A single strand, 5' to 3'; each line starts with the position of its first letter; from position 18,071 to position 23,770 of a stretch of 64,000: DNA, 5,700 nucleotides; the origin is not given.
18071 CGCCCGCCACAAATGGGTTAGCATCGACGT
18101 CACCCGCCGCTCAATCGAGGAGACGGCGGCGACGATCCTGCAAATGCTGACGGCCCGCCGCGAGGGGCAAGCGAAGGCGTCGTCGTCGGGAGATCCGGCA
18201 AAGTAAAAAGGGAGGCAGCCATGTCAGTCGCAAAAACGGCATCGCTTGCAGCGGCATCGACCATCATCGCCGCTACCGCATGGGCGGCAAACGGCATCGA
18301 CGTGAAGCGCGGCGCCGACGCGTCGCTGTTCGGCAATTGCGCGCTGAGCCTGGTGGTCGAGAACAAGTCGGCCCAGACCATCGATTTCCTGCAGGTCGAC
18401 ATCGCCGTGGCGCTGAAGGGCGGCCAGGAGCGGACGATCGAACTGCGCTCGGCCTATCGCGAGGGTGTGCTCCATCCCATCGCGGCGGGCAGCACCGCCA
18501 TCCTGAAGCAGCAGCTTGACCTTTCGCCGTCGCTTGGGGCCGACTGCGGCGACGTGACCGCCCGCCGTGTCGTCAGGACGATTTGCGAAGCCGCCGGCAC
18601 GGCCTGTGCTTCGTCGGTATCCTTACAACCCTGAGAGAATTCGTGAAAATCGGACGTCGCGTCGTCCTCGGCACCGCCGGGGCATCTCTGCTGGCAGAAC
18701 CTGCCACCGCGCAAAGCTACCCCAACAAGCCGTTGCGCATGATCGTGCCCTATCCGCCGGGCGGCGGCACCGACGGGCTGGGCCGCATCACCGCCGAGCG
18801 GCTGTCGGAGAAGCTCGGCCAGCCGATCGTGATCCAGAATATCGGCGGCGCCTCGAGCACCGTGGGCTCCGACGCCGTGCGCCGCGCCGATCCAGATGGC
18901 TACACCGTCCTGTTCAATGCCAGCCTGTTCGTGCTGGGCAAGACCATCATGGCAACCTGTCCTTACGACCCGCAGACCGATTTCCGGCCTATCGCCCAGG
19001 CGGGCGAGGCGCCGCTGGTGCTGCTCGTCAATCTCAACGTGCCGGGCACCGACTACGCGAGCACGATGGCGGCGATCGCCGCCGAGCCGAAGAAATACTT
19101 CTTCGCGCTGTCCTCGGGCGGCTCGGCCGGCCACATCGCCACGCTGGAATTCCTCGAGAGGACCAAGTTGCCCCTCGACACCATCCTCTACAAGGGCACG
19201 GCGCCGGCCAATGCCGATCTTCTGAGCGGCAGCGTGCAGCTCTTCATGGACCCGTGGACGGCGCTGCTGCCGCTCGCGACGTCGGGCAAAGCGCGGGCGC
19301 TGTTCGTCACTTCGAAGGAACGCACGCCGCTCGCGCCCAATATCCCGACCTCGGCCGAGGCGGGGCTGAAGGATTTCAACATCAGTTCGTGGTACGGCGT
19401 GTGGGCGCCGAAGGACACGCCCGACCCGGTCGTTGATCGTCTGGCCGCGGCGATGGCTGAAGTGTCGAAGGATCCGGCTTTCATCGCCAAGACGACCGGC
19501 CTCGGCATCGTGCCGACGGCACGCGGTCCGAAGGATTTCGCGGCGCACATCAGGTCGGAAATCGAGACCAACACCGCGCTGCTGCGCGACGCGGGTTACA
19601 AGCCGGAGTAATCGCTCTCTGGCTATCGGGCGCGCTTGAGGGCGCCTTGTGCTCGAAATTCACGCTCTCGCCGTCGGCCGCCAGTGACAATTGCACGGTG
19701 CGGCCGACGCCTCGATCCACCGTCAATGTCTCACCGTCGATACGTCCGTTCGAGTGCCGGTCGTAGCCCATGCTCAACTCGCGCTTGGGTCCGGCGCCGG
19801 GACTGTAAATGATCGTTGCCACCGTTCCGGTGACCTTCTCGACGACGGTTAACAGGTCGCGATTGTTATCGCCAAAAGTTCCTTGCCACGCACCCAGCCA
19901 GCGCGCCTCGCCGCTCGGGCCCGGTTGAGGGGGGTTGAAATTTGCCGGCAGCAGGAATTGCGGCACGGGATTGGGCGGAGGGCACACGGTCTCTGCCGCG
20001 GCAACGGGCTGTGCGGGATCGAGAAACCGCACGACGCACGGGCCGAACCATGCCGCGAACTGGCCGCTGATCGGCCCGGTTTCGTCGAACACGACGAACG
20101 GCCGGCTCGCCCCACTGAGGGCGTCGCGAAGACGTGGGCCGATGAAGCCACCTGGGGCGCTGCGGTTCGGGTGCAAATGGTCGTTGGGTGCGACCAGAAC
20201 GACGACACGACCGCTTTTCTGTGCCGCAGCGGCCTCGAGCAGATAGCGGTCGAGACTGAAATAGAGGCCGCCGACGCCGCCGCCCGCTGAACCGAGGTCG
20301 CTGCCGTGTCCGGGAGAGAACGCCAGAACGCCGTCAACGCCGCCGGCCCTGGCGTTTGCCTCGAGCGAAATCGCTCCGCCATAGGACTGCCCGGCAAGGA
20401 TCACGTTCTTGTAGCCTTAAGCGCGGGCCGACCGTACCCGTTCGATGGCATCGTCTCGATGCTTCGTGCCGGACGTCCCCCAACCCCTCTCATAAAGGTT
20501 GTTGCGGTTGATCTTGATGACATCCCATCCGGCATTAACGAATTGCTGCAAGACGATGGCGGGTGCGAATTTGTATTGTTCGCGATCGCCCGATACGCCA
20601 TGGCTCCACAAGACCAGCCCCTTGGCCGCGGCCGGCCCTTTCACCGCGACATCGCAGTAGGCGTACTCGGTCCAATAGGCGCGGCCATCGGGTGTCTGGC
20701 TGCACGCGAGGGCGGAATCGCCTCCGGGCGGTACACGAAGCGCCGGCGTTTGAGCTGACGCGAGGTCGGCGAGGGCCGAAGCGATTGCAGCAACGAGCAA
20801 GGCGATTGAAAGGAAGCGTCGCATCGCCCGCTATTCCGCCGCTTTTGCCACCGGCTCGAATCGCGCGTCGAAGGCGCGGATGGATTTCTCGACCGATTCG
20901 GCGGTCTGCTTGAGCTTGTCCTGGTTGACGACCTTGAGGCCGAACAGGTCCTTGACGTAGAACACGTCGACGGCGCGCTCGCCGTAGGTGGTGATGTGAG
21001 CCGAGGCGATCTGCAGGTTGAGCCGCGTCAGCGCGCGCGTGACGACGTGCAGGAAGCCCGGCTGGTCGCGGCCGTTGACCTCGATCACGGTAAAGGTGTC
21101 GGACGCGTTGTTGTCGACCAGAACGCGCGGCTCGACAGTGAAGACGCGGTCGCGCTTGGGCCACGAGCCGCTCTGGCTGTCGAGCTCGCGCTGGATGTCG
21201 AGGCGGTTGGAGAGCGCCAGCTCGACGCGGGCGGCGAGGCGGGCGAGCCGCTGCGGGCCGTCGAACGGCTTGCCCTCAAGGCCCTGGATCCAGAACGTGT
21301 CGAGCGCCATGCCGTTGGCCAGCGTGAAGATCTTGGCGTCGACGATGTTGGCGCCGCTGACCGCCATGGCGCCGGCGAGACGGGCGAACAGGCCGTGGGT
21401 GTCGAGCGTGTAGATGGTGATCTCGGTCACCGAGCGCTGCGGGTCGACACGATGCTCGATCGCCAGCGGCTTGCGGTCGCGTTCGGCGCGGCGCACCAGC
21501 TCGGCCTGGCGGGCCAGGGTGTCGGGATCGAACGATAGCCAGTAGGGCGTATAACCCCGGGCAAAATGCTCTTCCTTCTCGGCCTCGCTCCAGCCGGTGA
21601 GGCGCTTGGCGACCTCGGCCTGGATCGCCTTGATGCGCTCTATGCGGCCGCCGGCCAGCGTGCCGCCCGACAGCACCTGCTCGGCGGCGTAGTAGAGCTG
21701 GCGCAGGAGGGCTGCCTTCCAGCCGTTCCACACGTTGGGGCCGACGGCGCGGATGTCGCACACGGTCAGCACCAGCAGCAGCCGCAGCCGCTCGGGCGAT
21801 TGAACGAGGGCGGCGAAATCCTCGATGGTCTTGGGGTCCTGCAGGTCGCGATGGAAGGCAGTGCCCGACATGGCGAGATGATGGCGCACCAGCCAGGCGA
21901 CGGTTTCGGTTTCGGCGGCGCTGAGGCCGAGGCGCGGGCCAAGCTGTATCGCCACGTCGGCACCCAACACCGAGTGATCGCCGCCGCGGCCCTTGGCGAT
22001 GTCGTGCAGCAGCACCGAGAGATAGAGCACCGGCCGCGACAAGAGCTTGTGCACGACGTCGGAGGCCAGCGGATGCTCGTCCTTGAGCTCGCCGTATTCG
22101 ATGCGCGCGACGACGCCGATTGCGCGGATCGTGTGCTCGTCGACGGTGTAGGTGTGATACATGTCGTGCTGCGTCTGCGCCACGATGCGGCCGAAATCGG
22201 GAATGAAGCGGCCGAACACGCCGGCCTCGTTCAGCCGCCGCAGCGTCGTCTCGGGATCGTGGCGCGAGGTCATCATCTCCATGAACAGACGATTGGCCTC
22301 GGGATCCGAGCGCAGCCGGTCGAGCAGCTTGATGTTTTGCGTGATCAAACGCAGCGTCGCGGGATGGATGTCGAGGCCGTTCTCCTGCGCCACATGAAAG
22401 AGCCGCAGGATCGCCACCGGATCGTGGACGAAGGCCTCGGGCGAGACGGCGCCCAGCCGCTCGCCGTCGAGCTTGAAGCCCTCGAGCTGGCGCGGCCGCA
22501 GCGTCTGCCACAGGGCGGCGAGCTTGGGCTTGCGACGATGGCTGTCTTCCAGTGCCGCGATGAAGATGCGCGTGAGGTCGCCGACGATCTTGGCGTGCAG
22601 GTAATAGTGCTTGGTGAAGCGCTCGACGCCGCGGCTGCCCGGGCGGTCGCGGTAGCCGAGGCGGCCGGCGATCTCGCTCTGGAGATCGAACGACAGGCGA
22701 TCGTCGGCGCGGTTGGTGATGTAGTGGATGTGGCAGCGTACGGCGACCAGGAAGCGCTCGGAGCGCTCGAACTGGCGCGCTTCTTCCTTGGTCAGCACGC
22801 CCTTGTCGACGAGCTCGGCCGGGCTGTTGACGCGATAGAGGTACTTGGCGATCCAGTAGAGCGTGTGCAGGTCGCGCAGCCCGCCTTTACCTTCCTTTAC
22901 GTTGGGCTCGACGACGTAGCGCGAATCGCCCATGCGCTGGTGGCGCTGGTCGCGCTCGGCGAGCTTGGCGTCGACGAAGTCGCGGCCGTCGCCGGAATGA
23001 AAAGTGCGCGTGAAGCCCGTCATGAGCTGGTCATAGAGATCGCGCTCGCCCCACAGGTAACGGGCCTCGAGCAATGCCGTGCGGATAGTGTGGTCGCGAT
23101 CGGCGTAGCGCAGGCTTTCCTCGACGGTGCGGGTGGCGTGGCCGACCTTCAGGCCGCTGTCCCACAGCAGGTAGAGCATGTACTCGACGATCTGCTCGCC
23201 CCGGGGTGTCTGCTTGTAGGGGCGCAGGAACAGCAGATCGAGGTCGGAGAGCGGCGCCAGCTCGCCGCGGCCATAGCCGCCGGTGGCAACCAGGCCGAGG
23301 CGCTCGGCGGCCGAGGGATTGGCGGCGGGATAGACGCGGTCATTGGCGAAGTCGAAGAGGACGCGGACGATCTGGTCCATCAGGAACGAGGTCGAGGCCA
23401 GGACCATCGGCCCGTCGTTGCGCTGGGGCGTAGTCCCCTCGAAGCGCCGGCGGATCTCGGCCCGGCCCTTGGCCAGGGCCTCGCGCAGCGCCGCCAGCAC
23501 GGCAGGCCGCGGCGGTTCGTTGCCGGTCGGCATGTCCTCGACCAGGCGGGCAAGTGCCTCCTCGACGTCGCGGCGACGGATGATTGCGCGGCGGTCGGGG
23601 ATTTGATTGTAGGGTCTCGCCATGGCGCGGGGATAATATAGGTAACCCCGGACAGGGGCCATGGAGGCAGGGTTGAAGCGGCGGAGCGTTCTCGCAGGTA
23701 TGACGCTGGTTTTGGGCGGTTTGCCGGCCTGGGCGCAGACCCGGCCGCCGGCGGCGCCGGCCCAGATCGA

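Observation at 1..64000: About one gene in five is disrupted or reduced to a stub, without any mobile elements in sight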

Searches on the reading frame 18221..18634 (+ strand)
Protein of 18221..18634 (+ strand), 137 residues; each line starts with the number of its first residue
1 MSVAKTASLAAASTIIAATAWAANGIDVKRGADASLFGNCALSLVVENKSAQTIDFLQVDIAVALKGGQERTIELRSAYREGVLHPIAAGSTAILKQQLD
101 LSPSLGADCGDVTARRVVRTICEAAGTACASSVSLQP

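Call 69: search_protein_families(library=pfam, proteins=[window:18221-18634:+], max_evalue=0.01)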
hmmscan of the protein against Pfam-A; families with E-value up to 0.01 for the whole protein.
window:18221-18634:+ (137 aa): 0 families

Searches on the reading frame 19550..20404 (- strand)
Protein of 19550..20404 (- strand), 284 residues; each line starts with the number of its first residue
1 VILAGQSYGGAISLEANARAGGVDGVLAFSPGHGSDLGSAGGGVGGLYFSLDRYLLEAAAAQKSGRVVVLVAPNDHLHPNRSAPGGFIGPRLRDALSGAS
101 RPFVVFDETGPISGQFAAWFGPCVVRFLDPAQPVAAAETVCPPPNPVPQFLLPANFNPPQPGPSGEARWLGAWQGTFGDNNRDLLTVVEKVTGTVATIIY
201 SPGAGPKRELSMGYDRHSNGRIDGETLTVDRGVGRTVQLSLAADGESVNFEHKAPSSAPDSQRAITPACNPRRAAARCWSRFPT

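Call 18: search_protein_families(library=pfam, proteins=[window:19550-20404:-], max_evalue=1)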
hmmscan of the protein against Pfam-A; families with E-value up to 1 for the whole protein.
window:19550-20404:- (284 aa): 1 family
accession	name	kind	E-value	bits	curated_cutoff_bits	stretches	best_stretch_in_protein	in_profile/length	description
PF24491.1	DUF7586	-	0.044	14.3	27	0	219-242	55-79/85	Domain of unknown function (DUF7586)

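Call 67: search_protein_representatives(protein=window:19550-20404:-)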
Query: 284 residues. Proteins with E-value up to 0.001 (for the whole library): 82; up to 1e-10: 36; up to 1e-30: 12. The best 82 are listed.
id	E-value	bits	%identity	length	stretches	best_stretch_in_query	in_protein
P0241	8.8e-98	343.7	64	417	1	2-258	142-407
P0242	7.0e-53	196.3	49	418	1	1-247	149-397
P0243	2.4e-51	191.2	44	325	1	2-256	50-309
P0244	6.8e-44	166.8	46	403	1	2-240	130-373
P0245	2.0e-42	161.9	47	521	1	2-228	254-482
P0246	1.7e-41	158.9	41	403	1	2-263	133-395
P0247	1.4e-40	155.9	44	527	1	2-224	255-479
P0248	1.8e-38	149.0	41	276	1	3-251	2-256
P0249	3.4e-35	138.2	44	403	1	2-227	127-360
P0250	1.2e-33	133.2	45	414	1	2-214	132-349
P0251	7.2e-32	127.3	49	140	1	137-255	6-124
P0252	3.1e-31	125.2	39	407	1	2-256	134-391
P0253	1.3e-30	123.1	55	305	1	2-145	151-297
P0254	1.0e-28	116.9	36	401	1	2-241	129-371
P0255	3.7e-27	111.8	38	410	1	2-218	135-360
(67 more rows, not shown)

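Call 69: search_protein_families(library=pfam, proteins=[P0241], max_evalue=0.01)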
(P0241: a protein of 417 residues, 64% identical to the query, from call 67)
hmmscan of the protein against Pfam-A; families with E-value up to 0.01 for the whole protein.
P0241 (417 aa): 1 family
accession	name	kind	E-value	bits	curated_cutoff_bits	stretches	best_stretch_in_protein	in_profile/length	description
PF12146.15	Hydrolase_4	-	0.0015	18.3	27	1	68-177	4-115/239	Serine aminopeptidase, S33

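Call 79: search_protein_families(library=ncbifam, proteins=[P0241], max_evalue=0.001)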
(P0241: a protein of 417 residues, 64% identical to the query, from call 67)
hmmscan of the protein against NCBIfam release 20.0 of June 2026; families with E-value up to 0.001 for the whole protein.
P0241 (417 aa): 0 families

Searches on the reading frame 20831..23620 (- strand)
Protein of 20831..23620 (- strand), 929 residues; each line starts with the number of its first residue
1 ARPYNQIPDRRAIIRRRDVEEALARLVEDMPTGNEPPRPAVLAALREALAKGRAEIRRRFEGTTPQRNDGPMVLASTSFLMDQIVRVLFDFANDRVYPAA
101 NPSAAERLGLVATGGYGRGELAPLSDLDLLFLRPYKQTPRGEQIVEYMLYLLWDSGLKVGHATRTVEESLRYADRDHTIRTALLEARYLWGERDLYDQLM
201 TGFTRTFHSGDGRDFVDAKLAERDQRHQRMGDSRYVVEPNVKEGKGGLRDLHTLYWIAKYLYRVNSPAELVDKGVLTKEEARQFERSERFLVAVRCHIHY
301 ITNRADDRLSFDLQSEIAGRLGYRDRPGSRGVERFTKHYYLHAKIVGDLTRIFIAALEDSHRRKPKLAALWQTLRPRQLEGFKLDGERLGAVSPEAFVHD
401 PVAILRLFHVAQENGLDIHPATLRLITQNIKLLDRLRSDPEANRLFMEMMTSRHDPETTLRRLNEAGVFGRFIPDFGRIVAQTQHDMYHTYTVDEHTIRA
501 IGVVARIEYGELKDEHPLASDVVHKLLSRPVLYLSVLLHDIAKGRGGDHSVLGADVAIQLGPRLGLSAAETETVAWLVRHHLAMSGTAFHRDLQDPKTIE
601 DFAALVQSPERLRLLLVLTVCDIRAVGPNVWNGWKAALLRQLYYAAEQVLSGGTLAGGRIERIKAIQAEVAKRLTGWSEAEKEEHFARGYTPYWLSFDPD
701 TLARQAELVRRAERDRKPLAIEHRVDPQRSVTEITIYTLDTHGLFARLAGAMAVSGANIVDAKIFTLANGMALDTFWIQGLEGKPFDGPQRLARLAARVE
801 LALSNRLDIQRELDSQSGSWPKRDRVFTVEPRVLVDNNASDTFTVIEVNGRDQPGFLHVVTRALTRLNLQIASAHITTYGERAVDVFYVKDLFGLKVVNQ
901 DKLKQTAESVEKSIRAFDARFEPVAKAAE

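Call 10: find_related_loci(query=window:20831-23620:-, collection=genome_contigs, flank=10000)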
Query window:20831-23620:- (929 aa) in genome_contigs; peptide patterns used: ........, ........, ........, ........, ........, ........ (x = any residue, [..] = any of these).
599 stretches matched a pattern (row limit reached: there are more); 591 encode a relative of the query (tblastn E <= 1e-3); the best 80 are kept; 80 distinct loci.
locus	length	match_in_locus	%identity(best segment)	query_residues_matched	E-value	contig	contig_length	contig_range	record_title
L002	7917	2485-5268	89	1-928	0e+0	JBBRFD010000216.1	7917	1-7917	MAG: Reyranellales bacterium isolate Co_metawrap_2547 Cmw_2547_k141_12064163_length_7917_cov_5.9038, whole genome shotgu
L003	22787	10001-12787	87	1-929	0e+0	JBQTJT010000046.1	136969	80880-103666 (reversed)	MAG: Reyranella sp. isolate SAW166 c_000000488615, whole genome shotgun sequence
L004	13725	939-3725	86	1-929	0e+0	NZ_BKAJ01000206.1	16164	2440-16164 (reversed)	Reyranella soli strain NBRC 108950 sequence206, whole genome shotgun sequence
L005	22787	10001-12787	86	1-929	0e+0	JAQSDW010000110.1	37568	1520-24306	MAG: Reyranella sp. isolate D1-2020 MAG005 NODE_283_length_37568_cov_9.531869, whole genome shotgun sequence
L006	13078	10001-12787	86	1-929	0e+0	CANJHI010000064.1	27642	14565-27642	MAG: Alphaproteobacteria bacterium isolate RH-20apr16-174 genome assembly, contig: RH-20APR16-C2623, whole genome shotgu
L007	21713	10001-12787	86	1-929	0e+0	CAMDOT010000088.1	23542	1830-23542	MAG: Rhizobium sp. Q54 isolate TrH-03may19-24 genome assembly, contig: TrH-03may19-C3682, whole genome shotgun sequence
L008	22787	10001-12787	85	1-929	0e+0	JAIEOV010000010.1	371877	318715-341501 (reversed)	MAG: Reyranella sp. isolate co.spades.DASTOOL.1kb_149 c_000000445286, whole genome shotgun sequence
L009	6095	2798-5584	86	1-929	0e+0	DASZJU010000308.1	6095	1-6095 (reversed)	MAG TPA_asm: Reyranella sp. isolate SMAG_U6637 k141_3122209, whole genome shotgun sequence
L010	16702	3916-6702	86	1-929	0e+0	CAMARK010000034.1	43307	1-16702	MAG: Reyranella massiliensis 521 isolate LH-02apr19-128 genome assembly, contig: LH-02apr19-C1500, whole genome shotgun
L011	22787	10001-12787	85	1-929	0e+0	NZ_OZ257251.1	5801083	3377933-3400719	MAG: Reyranella sp. isolate f0431ea5-77df-4713-9fc6-40bca345d698 chromosome 1, complete sequence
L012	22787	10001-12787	85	1-929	0e+0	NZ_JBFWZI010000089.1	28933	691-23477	MAG: Reyranella sp. isolate CA_2019_TPBS_184 NODE_8108_length_28933_cov_21.878463_TPBS, whole genome shotgun sequence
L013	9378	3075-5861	84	1-929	0e+0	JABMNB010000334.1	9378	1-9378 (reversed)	MAG: Rhodospirillales bacterium isolate bin.534 k141_2682536, whole genome shotgun sequence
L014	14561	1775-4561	84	1-929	0e+0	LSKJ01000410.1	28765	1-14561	Rhodospirillaceae bacterium CCH5-H10 CCH5-H10_contig412, whole genome shotgun sequence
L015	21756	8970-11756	84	1-929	0e+0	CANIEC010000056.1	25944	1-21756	MAG: Rhodospirillales bacterium isolate RE-9nov16-339 genome assembly, contig: RE-9nov16-C3464, whole genome shotgun seq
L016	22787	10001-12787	84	1-929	0e+0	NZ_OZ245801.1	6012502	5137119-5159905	MAG: Reyranella sp. isolate 1b7baf7f-a1bb-461f-a1bd-400e2722d697 chromosome 1, complete sequence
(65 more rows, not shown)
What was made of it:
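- Checked: It belongs to an uncultured Reyranella species; its GlnD is 83-89% identical to those of other Reyranella (call 10).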

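Call 47: search_protein_families(library=pfam, max_evalue=0.01, proteins=[L010:14136-15749:-])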
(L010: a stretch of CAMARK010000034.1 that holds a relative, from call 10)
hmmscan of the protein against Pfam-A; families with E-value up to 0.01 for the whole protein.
L010:14136-15749:- (537 aa): 0 families
